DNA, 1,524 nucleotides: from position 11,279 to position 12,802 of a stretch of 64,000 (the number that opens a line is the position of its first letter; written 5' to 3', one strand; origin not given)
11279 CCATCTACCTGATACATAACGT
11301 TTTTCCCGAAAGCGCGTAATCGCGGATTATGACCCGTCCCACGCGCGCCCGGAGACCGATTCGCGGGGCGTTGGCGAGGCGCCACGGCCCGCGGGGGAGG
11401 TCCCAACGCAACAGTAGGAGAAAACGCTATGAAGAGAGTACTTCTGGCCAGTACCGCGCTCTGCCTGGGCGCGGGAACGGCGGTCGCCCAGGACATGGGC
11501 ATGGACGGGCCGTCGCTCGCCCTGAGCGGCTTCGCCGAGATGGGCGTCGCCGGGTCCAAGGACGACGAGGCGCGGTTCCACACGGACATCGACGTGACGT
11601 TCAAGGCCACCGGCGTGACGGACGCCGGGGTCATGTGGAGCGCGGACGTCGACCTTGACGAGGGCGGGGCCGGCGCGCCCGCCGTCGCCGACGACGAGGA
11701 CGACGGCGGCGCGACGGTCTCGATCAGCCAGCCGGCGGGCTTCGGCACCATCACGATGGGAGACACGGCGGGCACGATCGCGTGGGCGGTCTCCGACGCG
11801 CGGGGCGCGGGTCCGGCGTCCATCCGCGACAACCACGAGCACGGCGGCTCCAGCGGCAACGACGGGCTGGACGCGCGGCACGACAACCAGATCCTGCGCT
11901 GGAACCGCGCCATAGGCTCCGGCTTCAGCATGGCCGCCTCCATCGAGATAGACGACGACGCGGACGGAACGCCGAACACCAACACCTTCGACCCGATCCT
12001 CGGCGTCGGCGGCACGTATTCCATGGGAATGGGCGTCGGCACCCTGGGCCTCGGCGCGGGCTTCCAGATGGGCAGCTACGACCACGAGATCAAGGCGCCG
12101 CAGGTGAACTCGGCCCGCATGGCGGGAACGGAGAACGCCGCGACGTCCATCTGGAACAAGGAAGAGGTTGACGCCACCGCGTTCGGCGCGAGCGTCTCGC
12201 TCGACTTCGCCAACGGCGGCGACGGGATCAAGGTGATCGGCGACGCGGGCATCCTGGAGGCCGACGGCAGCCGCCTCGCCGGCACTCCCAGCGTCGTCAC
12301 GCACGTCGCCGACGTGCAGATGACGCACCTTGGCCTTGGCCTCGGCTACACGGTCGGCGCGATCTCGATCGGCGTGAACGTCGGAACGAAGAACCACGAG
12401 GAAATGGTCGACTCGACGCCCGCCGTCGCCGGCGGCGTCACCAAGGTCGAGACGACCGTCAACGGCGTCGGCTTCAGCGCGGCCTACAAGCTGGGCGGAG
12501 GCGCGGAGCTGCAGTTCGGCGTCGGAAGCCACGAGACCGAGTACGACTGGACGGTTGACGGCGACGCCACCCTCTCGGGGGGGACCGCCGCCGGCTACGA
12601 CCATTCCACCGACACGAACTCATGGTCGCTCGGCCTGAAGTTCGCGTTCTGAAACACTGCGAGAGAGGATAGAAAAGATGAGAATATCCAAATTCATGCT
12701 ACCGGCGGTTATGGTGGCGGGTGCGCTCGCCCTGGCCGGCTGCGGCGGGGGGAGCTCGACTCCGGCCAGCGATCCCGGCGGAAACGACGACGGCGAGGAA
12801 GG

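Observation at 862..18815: Four paralogous porin + TbpB/fHbp-like lipoprotein cassettes: a candidate porin-coupled surface-lipoprotein system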

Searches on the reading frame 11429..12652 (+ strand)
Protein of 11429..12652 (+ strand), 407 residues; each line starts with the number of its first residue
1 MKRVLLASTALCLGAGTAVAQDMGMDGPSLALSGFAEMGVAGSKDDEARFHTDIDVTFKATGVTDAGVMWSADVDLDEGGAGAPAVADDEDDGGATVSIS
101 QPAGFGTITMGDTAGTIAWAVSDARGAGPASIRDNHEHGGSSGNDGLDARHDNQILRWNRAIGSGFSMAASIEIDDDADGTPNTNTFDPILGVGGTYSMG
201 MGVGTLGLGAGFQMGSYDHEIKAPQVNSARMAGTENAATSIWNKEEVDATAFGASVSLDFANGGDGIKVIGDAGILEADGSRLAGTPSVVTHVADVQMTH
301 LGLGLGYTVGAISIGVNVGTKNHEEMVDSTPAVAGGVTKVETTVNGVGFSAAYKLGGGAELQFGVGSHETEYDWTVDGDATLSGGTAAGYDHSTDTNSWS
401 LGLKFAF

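Call 4: search_protein_families(library=pfam, proteins=[window:11429-12652:+], max_evalue=1)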
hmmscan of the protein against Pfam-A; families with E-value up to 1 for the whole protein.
window:11429-12652:+ (407 aa): 1 family
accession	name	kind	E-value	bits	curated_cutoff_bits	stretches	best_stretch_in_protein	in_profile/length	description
PF13609.12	Porin_4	-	3.3e-25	90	27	1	7-370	1-307/310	Gram-negative porin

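Call 5: search_protein_families(library=ncbifam, proteins=[window:11429-12652:+], max_evalue=1)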
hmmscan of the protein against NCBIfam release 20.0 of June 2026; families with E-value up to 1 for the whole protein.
window:11429-12652:+ (407 aa): 0 families
